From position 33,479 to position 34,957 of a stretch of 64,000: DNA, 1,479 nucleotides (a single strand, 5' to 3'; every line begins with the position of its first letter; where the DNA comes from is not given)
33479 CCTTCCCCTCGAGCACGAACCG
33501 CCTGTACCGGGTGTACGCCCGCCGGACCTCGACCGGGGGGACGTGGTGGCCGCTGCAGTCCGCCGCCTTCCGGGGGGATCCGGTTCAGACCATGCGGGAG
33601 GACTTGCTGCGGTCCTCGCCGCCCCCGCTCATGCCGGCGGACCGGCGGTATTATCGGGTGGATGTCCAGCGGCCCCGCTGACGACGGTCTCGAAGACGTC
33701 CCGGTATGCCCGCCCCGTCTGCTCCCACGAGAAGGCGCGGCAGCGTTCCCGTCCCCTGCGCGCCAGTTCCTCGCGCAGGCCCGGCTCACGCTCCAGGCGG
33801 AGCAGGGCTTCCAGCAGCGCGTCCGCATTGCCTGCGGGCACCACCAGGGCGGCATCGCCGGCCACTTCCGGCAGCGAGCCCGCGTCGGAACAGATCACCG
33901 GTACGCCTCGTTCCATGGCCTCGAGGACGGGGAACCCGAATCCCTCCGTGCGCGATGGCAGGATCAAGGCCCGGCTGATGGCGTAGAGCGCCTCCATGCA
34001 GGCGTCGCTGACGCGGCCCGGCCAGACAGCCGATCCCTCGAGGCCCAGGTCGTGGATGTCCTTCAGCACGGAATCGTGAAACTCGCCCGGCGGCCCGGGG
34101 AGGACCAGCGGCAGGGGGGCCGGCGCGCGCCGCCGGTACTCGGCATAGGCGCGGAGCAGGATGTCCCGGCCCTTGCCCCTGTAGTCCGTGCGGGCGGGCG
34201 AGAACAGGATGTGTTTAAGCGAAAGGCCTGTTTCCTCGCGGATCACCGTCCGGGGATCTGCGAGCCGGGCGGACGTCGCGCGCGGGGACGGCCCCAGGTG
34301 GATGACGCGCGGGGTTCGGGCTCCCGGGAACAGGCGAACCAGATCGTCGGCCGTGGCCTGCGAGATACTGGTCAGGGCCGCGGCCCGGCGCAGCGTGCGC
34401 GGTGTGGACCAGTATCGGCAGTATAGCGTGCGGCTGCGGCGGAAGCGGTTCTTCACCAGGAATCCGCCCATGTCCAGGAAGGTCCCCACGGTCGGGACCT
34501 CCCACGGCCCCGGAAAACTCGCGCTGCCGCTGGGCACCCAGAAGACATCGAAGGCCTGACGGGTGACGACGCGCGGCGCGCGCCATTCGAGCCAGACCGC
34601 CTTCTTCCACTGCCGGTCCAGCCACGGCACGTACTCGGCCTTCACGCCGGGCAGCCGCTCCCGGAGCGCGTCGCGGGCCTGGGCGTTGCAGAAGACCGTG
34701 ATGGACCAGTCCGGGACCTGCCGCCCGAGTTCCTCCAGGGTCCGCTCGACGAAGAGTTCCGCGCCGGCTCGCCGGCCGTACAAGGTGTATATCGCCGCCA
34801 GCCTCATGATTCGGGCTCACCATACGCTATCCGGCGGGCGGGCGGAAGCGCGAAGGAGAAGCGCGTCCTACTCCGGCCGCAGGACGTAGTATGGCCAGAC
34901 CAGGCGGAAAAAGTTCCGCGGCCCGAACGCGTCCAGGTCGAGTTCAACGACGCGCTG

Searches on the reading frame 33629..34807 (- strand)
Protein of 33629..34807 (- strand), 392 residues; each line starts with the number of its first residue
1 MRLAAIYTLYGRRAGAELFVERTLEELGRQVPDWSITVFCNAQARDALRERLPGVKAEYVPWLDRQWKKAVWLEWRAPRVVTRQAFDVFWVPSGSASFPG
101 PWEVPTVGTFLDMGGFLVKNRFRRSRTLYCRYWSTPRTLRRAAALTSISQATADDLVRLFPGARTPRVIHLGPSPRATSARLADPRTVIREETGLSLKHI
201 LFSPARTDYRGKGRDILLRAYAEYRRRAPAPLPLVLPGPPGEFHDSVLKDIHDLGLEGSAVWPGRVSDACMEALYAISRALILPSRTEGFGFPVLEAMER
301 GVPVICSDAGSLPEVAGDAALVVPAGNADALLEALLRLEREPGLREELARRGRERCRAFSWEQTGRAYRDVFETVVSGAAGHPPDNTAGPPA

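Call 7: search_protein_families(library=ncbifam, proteins=[window:33629-34807:-], max_evalue=0.001)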
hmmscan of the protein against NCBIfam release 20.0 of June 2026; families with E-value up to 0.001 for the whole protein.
window:33629-34807:- (392 aa): 20 families
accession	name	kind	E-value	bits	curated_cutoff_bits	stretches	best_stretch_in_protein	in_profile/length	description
TIGR04047.1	MSMEG_0565_glyc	hypoth_equivalog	6.3e-20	71.6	259.85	1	137-372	134-371/373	MSMEG_0565 family glycosyltransferase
TIGR03088.1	stp2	hypoth_equivalog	5e-16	58.7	409.05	1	215-375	210-373/374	TIGR03088 family PEP-CTERM/XrtA system glycosyltransferase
TIGR03449.1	mycothiol_MshA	equivalog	1.9e-15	56.7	462.5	1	130-375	153-403/406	D-inositol-3-phosphate glycosyltransferase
TIGR03999.1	thiol_BshA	equivalog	6.4e-15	54.9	273.7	1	217-376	217-374/375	N-acetyl-alpha-D-glucosaminyl L-malate synthase BshA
NF041876.1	EPS_EpsE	equivalog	4.3e-14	52.6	400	1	242-357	260-377/389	exopolysaccharide biosynthesis GT4 family glycosyltransferase EpsE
NF038298.1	EPS_HpsO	equivalog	2.2e-12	46.5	575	1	287-356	298-367/388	hormogonium polysaccharide biosynthesis glycosyltransferase HpsO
TIGR02149.1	glgA_Coryne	subfamily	4.9e-12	45.7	302.4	1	133-376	136-391/391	glycogen synthase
NF041010.1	glycosy_Agl16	equivalog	8.1e-11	41.4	575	1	243-374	219-350/352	glycosylation protein Agl16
TIGR04063.1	stp3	hypoth_equivalog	4.6e-10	38.9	442.05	1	138-376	154-396/397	TIGR04063 family PEP-CTERM/XrtA system glycosyltransferase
NF038229.1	Glyco4_Geo_Pelo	equivalog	1.4e-09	37.4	400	1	135-376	103-337/338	GPMC system family 4 glycosyltransferase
NF038295.1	EPS_HpsP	equivalog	1.3e-08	34.2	550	1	126-371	140-383/388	hormogonium polysaccharide biosynthesis glycosyltransferase HpsP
NF053787.1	GlcN_PG_synth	equivalog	1.9e-08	33.6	480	1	272-372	256-356/361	N-acetylglucosaminyl phosphatidylglycerol synthase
NF047684.1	TeichurnBiosyTuaC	equivalog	2.9e-08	33.1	550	1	260-354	272-367/391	teichuronic acid biosynthesis protein TuaC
TIGR04348.1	TIGR04348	equivalog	1.2e-07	31.1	300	1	262-371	197-307/310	selenoneine biosynthesis selenosugar synthase SenB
TIGR04157.1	glyco_rSAM_CFB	subfamily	2e-05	23.8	400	1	210-319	238-342/406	TIGR04157 family glycosyltransferase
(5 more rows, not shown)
